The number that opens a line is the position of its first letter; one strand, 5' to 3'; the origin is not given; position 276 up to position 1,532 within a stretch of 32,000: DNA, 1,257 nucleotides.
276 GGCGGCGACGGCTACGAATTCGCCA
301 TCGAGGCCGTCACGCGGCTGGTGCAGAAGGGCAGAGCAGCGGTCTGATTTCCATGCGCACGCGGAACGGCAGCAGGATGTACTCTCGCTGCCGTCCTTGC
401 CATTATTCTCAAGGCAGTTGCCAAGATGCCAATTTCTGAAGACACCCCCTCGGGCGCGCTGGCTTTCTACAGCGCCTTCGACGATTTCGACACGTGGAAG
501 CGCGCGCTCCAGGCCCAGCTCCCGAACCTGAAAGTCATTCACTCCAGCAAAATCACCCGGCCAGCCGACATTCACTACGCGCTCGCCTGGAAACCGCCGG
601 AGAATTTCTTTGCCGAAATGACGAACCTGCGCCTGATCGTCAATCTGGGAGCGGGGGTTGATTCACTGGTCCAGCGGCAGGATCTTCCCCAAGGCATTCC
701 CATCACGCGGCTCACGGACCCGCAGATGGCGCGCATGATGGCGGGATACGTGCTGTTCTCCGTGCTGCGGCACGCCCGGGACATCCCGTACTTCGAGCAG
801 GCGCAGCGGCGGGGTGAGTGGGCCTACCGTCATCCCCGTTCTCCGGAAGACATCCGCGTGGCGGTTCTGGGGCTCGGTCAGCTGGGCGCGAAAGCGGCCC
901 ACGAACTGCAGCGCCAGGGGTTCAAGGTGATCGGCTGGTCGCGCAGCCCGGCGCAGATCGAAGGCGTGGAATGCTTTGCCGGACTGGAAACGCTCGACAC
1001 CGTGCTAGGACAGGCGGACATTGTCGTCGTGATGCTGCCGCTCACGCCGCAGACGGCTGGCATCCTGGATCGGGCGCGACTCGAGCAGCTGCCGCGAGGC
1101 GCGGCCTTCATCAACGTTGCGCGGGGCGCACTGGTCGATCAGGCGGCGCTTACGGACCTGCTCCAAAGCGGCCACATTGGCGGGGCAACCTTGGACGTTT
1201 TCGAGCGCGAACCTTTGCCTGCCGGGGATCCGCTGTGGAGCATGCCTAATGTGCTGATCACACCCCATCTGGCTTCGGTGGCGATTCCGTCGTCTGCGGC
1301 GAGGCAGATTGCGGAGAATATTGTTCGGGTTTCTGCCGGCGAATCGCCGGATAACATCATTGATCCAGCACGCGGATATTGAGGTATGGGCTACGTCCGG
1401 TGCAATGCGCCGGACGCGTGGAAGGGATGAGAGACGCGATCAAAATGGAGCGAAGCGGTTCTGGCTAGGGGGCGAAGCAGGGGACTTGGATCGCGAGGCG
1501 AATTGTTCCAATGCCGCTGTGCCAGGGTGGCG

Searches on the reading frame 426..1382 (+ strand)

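Call 62: search_protein_families(library=pfam, proteins=[window:426-1382:+], max_evalue=0.001)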
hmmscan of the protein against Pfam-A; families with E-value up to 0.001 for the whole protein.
window:426-1382:+ (318 aa): 3 families
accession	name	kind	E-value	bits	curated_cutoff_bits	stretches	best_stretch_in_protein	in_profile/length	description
PF02826.25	2-Hacid_dh_C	-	3.8e-52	176.7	25.1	1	112-283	3-178/178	D-isomer specific 2-hydroxyacid dehydrogenase, NAD binding domain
PF03446.21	NAD_binding_2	-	7.9e-09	36.2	21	1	144-234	1-95/161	NAD binding domain of 6-phosphogluconate dehydrogenase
PF13380.12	CoA_binding_2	-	0.00066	20.6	22.8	0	146-224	4-81/116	CoA binding domain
